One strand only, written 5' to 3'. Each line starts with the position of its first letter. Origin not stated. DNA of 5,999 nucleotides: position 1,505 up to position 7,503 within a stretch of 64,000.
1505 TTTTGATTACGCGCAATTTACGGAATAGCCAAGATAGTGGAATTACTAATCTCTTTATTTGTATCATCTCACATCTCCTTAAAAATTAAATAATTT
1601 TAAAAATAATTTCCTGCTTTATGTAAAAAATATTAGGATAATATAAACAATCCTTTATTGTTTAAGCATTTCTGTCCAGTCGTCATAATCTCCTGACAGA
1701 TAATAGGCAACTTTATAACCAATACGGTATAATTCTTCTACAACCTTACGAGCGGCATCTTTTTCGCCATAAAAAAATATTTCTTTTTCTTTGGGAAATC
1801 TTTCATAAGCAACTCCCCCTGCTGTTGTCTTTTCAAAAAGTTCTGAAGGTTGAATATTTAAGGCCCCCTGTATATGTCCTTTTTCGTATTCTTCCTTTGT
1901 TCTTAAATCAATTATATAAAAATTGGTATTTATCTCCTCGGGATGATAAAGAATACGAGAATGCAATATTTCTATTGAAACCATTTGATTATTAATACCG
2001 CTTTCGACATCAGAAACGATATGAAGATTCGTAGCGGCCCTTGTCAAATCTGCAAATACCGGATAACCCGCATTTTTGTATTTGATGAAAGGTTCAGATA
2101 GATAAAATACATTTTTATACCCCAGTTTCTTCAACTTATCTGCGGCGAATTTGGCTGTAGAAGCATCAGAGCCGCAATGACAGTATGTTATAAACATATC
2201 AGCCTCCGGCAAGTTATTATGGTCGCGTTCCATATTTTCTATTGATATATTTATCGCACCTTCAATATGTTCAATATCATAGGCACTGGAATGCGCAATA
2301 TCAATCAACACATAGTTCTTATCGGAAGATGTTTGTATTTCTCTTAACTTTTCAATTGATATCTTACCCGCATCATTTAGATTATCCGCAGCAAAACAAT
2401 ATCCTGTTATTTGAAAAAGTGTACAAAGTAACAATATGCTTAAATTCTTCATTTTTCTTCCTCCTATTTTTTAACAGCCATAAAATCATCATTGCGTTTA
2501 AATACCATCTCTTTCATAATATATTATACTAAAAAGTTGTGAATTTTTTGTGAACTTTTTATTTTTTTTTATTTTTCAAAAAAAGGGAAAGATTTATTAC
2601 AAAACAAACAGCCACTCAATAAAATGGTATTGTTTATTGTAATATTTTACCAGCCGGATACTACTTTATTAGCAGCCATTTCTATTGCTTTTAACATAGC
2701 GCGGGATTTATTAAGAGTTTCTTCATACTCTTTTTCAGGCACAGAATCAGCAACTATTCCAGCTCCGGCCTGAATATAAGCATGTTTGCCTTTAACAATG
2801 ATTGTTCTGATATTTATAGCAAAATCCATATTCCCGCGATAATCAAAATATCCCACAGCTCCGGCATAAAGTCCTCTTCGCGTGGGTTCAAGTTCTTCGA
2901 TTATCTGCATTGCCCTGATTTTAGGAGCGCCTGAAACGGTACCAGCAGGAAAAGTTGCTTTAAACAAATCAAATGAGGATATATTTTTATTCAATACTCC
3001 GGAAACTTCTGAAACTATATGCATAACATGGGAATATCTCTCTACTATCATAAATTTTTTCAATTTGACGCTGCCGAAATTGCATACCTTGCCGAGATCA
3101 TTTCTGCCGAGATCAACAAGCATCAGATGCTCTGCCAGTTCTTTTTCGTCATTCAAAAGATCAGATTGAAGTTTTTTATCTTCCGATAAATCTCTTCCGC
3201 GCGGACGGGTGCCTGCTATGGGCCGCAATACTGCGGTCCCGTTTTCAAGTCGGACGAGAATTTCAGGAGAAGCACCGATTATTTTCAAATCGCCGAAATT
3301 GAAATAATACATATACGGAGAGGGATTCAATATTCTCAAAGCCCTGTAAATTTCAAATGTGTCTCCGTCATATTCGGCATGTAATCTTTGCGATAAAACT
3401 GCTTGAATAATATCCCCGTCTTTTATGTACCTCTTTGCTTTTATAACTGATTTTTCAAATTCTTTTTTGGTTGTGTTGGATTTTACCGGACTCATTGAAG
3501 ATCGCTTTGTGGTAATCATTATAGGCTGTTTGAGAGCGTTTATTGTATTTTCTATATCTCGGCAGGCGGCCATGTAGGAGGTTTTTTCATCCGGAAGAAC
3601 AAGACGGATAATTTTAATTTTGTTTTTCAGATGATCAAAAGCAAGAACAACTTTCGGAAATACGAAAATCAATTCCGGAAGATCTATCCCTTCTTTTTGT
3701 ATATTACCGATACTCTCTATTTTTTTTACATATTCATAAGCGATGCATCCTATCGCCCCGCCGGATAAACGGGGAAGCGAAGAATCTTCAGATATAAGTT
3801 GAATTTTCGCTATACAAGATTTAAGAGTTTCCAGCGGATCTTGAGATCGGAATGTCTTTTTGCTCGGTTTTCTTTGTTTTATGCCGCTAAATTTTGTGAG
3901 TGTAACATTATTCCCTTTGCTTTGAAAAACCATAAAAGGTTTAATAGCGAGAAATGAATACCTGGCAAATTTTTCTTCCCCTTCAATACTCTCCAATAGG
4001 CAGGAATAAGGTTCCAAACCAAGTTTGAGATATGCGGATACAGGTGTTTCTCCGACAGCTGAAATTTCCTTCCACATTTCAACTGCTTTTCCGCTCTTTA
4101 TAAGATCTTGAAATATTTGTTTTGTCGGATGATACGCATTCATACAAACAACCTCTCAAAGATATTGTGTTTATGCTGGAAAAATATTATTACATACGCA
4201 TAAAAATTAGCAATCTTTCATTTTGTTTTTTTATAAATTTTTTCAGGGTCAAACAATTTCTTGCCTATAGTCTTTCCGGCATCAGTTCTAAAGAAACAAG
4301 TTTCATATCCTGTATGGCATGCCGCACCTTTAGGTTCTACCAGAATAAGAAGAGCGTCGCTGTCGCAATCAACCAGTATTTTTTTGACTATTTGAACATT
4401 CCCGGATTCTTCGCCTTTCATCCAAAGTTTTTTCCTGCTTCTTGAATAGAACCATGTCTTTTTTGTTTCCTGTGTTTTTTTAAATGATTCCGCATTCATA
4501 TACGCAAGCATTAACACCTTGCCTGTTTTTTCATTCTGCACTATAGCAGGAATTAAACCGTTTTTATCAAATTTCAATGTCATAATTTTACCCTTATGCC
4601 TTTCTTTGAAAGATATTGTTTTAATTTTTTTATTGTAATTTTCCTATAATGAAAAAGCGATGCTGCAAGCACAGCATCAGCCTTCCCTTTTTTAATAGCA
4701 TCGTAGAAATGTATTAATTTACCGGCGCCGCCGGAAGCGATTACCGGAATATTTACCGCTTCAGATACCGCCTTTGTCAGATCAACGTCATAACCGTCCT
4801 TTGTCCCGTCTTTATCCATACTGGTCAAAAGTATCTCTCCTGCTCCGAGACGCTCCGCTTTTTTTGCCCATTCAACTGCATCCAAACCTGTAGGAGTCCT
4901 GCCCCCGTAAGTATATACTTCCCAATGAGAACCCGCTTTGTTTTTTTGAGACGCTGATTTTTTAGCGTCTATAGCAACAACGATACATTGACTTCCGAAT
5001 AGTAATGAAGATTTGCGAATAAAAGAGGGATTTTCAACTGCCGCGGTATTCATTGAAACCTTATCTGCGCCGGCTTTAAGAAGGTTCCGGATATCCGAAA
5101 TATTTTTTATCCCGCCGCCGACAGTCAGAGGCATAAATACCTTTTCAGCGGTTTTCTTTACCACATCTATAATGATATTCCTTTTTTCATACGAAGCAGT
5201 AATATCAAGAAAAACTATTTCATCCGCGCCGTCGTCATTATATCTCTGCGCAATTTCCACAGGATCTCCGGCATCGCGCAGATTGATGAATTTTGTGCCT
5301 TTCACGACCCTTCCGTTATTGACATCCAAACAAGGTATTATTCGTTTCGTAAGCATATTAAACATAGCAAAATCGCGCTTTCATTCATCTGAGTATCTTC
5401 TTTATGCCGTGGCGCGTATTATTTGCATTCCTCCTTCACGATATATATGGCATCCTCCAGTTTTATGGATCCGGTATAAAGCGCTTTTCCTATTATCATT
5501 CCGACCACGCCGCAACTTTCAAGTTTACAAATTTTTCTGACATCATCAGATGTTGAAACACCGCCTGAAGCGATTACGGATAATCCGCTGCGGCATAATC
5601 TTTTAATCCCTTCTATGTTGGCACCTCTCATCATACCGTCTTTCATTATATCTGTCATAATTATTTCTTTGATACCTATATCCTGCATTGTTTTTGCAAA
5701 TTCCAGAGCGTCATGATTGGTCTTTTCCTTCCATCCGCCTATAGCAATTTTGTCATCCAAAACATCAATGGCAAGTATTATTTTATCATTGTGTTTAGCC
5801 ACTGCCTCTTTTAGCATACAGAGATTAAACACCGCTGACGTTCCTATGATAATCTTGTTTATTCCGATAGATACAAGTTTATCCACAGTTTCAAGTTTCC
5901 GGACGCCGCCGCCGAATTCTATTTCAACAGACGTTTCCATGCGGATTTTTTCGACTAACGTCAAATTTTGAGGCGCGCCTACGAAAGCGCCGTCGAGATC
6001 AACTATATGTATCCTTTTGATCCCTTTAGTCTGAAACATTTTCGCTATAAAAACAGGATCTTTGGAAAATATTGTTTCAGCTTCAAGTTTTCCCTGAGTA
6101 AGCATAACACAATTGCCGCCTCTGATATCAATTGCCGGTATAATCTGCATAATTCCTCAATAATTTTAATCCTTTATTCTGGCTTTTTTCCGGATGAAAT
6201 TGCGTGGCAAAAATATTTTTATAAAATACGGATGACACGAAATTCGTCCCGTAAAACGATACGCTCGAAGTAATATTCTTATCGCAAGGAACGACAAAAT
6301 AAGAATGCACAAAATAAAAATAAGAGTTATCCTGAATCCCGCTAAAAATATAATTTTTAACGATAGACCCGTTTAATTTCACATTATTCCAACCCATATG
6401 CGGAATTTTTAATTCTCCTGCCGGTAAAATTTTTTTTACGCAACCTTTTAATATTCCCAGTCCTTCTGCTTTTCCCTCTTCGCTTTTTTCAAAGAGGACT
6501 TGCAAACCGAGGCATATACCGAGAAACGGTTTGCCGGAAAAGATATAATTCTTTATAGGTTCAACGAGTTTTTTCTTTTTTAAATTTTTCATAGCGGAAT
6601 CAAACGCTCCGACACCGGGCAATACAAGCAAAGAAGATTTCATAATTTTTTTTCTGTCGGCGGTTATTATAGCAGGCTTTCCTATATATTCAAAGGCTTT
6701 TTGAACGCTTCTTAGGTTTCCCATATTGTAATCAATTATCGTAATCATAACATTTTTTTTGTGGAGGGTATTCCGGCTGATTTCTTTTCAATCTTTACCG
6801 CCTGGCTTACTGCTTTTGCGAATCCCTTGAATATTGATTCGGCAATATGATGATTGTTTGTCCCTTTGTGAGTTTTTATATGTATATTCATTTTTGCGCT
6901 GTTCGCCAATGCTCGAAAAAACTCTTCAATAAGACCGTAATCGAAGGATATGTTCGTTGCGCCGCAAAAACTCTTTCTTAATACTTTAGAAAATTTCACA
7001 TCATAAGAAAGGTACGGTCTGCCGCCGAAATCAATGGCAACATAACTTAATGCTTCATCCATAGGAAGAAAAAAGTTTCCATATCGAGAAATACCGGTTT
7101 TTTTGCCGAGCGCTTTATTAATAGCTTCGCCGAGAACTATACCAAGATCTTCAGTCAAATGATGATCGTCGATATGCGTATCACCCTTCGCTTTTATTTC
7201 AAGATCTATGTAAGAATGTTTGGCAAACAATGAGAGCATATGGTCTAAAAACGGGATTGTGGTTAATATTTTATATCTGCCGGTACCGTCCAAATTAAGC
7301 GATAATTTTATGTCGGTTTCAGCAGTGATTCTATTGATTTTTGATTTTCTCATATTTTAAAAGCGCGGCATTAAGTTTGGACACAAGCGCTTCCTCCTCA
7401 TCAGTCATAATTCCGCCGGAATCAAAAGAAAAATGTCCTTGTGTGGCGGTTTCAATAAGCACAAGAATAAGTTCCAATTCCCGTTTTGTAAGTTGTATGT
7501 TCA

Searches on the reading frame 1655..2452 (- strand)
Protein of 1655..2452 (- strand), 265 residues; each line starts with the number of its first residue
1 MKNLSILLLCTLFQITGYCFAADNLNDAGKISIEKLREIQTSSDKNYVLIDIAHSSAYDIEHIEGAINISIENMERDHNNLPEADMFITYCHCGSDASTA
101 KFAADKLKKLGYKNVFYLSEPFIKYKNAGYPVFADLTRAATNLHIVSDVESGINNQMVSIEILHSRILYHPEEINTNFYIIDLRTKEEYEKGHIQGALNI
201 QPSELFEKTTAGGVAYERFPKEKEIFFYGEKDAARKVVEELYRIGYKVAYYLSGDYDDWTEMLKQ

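Call 10: find_encoding_contigs(protein=window:1655-2452:-, flank=10000, max_places=6)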
Protein window:1655-2452:- (265 aa): 3 contigs read that carry it; 2 places shown.
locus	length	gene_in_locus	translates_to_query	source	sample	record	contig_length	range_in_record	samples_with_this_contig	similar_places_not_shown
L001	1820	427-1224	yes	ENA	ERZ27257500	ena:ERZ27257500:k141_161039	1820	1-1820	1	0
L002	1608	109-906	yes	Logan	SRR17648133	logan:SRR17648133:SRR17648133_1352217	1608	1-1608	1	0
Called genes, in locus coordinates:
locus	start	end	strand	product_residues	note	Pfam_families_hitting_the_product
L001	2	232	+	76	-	?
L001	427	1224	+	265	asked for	PF00581:Rhodanese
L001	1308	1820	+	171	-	?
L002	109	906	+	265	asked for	PF00581:Rhodanese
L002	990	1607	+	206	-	?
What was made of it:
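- Checked: Independent gene calls on two other assemblies (L001, L002) use the same start, 84 nt after the rhodanese gene (call 10).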

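Call 15: search_protein_families(library=pfam, proteins=[window:1655-2452:-])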
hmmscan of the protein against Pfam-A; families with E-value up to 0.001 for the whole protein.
window:1655-2452:- (265 aa): 1 family
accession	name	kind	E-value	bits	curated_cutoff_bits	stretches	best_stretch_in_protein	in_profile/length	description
PF00581.25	Rhodanese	-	8.5e-28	97.2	22.2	2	176-261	11-101/102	Rhodanese-like domain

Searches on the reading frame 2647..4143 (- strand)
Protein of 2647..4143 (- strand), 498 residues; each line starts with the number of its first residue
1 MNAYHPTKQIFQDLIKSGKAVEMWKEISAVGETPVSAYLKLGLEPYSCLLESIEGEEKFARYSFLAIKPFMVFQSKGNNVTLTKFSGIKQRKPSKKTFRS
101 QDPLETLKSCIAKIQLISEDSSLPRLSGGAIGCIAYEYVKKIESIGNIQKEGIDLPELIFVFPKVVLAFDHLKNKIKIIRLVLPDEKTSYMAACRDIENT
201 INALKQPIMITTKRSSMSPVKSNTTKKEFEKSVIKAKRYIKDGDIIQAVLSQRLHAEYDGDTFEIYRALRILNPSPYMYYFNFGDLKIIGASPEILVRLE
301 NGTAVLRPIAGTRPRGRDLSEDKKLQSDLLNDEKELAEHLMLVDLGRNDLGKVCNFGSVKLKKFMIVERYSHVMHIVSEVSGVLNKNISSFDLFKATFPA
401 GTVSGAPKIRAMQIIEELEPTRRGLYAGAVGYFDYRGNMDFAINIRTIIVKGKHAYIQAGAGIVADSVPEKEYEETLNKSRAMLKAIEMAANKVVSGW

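Call 15: search_protein_families(library=pfam, proteins=[window:2647-4143:-])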
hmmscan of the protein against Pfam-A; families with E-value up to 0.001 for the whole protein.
window:2647-4143:- (498 aa): 2 families
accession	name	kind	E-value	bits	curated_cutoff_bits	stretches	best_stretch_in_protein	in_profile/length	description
PF00425.24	Chorismate_bind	-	1.3e-98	330.1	27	1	226-479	2-257/257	chorismate binding enzyme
PF04715.19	Anth_synt_I_N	-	1.7e-32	113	23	1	32-177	3-139/140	Anthranilate synthase component I, N terminal region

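Call 31: find_encoding_contigs(protein=window:2647-4143:-, flank=10000, max_places=4)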
Protein window:2647-4143:- (498 aa): 2 contigs read that carry it; 1 place shown.
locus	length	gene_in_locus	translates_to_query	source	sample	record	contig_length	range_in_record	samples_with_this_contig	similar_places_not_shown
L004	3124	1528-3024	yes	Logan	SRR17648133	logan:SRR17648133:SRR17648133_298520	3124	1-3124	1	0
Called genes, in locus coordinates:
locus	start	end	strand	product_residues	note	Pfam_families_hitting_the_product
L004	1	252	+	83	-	?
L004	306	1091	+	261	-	PF00977:His_biosynth, PF01207:Dus (faint), PF03060:NMO (faint), PF02581:TMP-TENI (faint)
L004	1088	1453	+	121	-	PF01502:PRA-CH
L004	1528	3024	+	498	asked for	PF04715:, PF00425:Chorismate_bind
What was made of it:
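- Tried and rejected: Exact look-ups of the rhodanese and TrpE neighbours returned only short contigs that end inside or before the gene (calls 10, 31).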

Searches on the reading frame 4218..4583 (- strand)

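Call 15: search_protein_families(library=pfam, proteins=[window:4218-4583:-])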
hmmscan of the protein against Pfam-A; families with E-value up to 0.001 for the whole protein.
window:4218-4583:- (121 aa): 1 family
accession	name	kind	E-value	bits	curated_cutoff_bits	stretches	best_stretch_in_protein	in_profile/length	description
PF01502.23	PRA-CH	-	5.7e-36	122.6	27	1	25-98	1-74/74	Phosphoribosyl-AMP cyclohydrolase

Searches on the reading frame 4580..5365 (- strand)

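Call 15: search_protein_families(library=pfam, proteins=[window:4580-5365:-])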
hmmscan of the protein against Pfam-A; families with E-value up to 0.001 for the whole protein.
window:4580-5365:- (261 aa): 6 families
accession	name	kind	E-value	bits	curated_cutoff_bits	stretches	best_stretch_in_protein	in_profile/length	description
PF00977.27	His_biosynth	-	1.1e-86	290.4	23.6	1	8-244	1-228/228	Histidine biosynthesis protein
PF01207.24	Dus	-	2.5e-07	30.6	20.4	1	35-119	140-227/311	Dihydrouridine synthase (Dus)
PF03060.21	NMO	-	9.3e-07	29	28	0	163-216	145-204/331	Nitronate monooxygenase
PF02581.23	TMP-TENI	-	1.6e-06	28.1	27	0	39-107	108-178/180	Thiamine monophosphate synthase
PF04309.18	G3P_antiterm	-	0.00028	20.8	27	0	64-107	126-169/173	Glycerol-3-phosphate responsive antiterminator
PF05690.20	ThiG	-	0.00037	20.4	23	0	68-111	166-209/247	Thiazole biosynthesis protein ThiG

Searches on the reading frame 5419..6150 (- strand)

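Call 15: search_protein_families(library=pfam, proteins=[window:5419-6150:-])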
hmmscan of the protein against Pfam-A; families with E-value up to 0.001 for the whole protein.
window:5419-6150:- (243 aa): 2 families
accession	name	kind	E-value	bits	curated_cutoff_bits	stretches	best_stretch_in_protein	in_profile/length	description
PF00977.27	His_biosynth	-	2.2e-69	233.8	23.6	1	2-229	1-227/228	Histidine biosynthesis protein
PF01207.24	Dus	-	8.3e-05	22.3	20.4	1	139-225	132-218/311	Dihydrouridine synthase (Dus)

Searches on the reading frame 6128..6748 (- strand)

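Call 15: search_protein_families(library=pfam, proteins=[window:6128-6748:-])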
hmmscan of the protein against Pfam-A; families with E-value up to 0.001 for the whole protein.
window:6128-6748:- (206 aa): 3 families
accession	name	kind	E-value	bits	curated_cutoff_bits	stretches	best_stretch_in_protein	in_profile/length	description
PF00117.34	GATase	-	1.7e-18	67.5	22.8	1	4-198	2-184/190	Glutamine amidotransferase class-I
PF07685.20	GATase_3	-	4.8e-07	30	27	1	28-101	30-112/196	CobB/CobQ-like glutamine amidotransferase domain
PF01174.25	SNO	-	5.1e-06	26.9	27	0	20-106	16-102/188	SNO glutamine amidotransferase family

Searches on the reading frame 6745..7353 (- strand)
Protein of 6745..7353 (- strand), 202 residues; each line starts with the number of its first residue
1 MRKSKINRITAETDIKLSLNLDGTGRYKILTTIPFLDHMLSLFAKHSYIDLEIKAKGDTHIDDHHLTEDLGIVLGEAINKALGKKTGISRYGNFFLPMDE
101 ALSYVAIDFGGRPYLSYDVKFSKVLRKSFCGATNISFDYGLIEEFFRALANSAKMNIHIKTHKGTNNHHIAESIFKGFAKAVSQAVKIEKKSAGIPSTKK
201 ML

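Call 15: search_protein_families(library=pfam, proteins=[window:6745-7353:-])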
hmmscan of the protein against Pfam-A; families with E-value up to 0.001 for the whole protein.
window:6745-7353:- (202 aa): 1 family
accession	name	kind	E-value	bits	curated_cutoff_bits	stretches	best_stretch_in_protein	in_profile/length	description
PF00475.24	IGPD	-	1.1e-59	201.1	27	1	31-181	1-143/144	Imidazoleglycerol-phosphate dehydratase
